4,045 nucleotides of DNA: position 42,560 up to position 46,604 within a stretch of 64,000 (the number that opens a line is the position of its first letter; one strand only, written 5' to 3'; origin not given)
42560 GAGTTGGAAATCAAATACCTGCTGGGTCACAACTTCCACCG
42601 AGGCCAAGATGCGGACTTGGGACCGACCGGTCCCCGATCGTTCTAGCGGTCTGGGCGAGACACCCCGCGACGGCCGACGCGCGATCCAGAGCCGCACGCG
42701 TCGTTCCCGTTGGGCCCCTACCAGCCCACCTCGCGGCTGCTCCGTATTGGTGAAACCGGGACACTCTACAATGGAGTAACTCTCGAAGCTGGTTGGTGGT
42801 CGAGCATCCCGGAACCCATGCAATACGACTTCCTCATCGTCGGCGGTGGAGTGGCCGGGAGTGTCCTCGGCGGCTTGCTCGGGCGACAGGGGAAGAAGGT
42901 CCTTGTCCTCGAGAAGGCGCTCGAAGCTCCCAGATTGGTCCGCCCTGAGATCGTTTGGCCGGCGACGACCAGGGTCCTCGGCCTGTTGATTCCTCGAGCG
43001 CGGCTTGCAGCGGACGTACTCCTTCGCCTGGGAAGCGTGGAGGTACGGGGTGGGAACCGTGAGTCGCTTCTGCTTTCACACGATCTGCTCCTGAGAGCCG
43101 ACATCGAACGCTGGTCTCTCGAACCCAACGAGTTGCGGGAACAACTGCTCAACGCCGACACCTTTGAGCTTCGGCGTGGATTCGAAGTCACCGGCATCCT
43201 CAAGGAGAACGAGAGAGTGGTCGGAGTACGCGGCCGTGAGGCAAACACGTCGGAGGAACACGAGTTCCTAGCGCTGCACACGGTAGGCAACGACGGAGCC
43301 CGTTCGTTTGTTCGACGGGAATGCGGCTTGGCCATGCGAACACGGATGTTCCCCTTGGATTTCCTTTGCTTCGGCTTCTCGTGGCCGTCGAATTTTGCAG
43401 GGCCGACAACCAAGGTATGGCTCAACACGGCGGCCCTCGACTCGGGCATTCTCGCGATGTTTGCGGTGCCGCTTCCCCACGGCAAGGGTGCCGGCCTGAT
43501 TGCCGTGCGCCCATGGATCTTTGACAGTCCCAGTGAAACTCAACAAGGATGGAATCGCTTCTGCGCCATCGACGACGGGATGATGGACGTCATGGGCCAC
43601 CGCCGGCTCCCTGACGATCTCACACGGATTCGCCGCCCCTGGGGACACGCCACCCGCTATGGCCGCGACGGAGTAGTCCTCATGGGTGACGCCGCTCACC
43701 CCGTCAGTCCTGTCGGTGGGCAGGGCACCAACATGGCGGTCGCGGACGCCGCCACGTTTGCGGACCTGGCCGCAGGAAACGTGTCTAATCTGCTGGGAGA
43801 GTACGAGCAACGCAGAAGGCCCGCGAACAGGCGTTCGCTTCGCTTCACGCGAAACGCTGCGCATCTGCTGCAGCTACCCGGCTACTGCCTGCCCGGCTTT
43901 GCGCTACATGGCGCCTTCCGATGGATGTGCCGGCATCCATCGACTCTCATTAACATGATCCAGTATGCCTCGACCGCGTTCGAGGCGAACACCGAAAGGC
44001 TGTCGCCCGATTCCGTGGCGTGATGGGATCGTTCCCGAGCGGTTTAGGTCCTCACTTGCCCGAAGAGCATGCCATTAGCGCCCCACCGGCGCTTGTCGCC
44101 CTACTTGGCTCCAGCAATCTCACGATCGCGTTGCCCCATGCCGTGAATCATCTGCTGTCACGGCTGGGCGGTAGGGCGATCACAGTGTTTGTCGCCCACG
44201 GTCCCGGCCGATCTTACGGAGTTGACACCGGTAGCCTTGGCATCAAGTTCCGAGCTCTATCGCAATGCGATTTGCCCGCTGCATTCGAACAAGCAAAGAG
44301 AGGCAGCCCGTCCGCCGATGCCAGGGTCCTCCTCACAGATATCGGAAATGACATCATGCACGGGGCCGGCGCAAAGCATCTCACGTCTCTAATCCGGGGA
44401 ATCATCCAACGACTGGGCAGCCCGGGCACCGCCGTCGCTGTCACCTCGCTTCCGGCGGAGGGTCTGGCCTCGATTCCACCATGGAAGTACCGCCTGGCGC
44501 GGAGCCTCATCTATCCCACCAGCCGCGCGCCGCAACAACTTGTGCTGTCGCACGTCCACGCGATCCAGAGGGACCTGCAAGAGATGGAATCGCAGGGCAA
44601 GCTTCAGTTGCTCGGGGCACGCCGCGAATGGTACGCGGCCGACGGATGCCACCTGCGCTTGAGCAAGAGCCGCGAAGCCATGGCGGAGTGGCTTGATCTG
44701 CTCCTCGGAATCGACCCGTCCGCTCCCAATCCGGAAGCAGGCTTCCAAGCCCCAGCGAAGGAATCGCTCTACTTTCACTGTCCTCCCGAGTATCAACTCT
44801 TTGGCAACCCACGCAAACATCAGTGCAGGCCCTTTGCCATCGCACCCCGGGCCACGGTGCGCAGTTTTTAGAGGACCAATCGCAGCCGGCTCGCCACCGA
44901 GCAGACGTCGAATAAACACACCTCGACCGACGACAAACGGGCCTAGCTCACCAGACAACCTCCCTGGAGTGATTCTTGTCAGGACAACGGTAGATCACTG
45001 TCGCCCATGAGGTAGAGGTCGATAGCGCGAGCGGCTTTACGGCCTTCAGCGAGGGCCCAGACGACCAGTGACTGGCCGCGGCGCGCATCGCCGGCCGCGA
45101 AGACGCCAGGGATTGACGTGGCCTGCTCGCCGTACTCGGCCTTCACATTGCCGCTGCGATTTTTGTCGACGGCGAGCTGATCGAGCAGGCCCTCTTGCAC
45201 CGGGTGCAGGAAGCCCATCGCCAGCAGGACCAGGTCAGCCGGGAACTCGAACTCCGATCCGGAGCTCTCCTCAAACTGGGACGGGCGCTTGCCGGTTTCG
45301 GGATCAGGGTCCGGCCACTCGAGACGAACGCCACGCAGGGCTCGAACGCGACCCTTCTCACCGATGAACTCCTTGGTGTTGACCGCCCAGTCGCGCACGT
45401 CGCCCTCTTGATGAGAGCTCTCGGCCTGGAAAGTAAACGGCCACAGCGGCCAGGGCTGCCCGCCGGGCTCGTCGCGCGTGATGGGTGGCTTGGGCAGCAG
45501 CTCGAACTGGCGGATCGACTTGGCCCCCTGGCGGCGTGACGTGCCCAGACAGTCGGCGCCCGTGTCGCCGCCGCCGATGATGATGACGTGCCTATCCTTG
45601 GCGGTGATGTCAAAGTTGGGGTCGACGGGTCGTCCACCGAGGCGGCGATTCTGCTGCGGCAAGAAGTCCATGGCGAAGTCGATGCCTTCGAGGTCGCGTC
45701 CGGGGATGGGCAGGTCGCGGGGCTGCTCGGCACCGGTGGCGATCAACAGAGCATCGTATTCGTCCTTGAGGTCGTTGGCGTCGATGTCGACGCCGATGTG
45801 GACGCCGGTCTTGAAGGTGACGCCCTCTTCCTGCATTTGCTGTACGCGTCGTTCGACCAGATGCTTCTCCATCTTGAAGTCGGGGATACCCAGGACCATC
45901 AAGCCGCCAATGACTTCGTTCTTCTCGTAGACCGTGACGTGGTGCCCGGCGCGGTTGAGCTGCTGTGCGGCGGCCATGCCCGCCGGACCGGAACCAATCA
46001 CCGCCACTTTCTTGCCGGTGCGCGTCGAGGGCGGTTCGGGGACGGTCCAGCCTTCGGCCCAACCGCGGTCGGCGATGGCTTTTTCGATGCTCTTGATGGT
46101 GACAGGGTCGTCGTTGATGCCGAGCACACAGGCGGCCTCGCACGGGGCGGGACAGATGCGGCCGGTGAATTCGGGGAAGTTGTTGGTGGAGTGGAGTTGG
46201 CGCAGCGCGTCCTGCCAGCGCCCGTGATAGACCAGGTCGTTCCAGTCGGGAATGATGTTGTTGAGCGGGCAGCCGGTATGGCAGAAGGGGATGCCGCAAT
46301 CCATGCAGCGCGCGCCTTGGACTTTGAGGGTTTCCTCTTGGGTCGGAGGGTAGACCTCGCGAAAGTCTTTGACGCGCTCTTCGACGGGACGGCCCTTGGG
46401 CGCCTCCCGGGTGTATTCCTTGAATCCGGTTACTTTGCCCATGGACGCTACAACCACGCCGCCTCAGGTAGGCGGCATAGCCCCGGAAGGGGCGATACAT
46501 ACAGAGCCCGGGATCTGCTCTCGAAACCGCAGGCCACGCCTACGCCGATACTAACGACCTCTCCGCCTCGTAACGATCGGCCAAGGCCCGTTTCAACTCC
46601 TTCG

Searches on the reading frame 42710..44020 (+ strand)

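Call 78: search_protein_families(library=ncbifam, proteins=[window:42710-44020:+], max_evalue=1e-10)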
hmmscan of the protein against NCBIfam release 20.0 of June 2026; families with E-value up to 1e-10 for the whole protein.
window:42710-44020:+ (437 aa): 25 families
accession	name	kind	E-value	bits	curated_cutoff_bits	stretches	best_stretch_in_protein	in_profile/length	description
NF004834.1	PRK06185.1-3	subfamily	1.9e-30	106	500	1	37-225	6-196/420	FAD-dependent oxidoreductase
NF004833.1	PRK06185.1-1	subfamily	7e-30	104.1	488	1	42-221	6-188/403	FAD-dependent oxidoreductase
NF004835.0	PRK06185.1-4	equivalog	3.3e-22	78.9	601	1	34-221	6-195/411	FAD-dependent oxidoreductase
NF004829.0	PRK06183.1-3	subfamily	4.8e-19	68.5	390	1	37-218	7-194/520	bifunctional 3-(3-hydroxy-phenyl)propionate/3-hydroxycinnamic acid hydroxylase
NF004780.0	PRK06126.1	subfamily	2.1e-18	65.9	445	0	314-387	298-376/552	hypothetical protein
NF004832.0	PRK06184.1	subfamily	1.8e-17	63.3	476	1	38-381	6-349/506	hypothetical protein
TIGR01988.1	Ubi-OHases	subfamily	2.9e-17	62.6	224.65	1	313-388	271-354/387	ubiquinone biosynthesis hydroxylase, UbiH/UbiF/VisC/COQ6 family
NF033145.1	rif_monoox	equivalog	1e-15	57.6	800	0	303-388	252-342/472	rifampin monooxygenase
NF005612.0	PRK07364.1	equivalog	1e-15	57.2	487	0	311-380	285-362/415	FAD-dependent hydroxylase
NF005452.0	PRK07045.1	equivalog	1.6e-15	56.9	397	0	315-377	280-348/388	putative monooxygenase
NF004831.0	PRK06183.1-5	equivalog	2.4e-15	56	546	0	314-382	275-348/568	bifunctional 3-(3-hydroxy-phenyl)propionate/3-hydroxycinnamic acid hydroxylase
NF005691.0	PRK07494.1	equivalog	4.5e-15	55.1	459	1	179-370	148-336/404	UbiH/UbiF family hydroxylase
TIGR02032.1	GG-red-SF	subfamily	1.4e-13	51.2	158.8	1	39-347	1-290/297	geranylgeranyl reductase family protein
NF005720.0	PRK07538.1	subfamily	1.4e-13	50.6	400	0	316-375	295-356/418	hypothetical protein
NF006092.0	PRK08244.1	equivalog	4e-13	48.9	644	0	311-389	263-346/494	monooxygenase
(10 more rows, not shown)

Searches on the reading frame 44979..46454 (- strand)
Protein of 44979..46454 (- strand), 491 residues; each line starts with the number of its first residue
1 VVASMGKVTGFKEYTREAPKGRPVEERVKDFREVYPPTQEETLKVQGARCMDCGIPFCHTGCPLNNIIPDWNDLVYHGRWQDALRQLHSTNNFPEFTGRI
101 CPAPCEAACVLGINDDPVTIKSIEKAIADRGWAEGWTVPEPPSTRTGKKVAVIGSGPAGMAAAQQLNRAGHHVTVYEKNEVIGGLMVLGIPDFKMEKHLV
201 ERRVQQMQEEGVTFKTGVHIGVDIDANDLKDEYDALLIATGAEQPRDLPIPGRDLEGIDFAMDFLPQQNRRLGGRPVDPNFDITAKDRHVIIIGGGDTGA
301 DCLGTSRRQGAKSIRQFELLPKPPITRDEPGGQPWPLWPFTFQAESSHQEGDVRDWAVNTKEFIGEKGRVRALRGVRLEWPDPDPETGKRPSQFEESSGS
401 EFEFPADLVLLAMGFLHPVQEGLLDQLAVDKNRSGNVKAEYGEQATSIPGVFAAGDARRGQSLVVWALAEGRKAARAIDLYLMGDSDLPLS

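Call 50: search_protein_families(library=ncbifam, proteins=[window:44979-46454:-], max_evalue=1e-10)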
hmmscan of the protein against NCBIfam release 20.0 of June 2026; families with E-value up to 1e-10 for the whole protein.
window:44979-46454:- (491 aa): 22 families
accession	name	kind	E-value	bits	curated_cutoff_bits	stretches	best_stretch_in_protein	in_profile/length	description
TIGR01317.1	GOGAT_sm_gam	subfamily_domain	2.1e-212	706.3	447.7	1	7-489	1-485/485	glutamate synthase small subunit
TIGR01318.1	gltD_gamma_fam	subfamily_domain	1.4e-98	330.5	482.95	1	11-481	3-464/467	glutamate synthase, small subunit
NF009410.0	PRK12771.1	subfamily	4.2e-95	319.4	516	1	56-485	48-448/566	NAD(P)-binding protein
NF009408.0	PRK12769.1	equivalog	1.7e-88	297.4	1003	1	12-482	188-651/659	formate-dependent uric acid utilization protein AegA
TIGR01316.1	gltA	equivalog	7.3e-77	259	471.75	1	23-482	1-449/449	NADPH-dependent glutamate synthase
NF009451.0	PRK12809.1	equivalog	5.5e-71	239.7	1154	1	24-478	184-630/639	formate-dependent uric acid utilization protein YgfT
NF009454.0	PRK12814.1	equivalog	7e-70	236.1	916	2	47-315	94-351/657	putative NADPH-dependent glutamate synthase small subunit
NF009414.0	PRK12778.1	equivalog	2.1e-69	234.6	1103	1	22-483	303-750/752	bifunctional dihydroorotate dehydrogenase B NAD binding subunit/NADPH-dependent glutamate synthase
NF009413.0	PRK12775.1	equivalog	2.9e-62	210.8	1895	1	22-490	305-762/1006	putative trifunctional 2-polyprenylphenol hydroxylase/glutamate synthase subunit beta/ferritin domain-containing protein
NF010590.0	PRK13984.1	equivalog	4e-60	203.6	946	1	15-485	157-609/611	putative oxidoreductase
TIGR03315.1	Se_ygfK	equivalog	1.4e-58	198.2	835.3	1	49-306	438-685/1012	putative selenate reductase subunit YgfK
NF009409.0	PRK12770.1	subfamily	3.3e-51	174.4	343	2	143-314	14-200/360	putative glutamate synthase subunit beta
NF009415.0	PRK12779.1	equivalog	1.1e-44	152.7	1519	1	59-478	211-622/944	putative bifunctional glutamate synthase subunit beta/2-polyprenylphenol hydroxylase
NF045663.1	diclust_near_Sec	equivalog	7.7e-40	136.7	530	1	41-244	3-201/759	pyridine nucleotide-disulfide oxidoreductase/dicluster-binding protein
TIGR03997.1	mycofact_OYE_2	equivalog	4.7e-19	68.2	793.15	1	123-266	358-496/645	mycofactocin system FadH/OYE family oxidoreductase 2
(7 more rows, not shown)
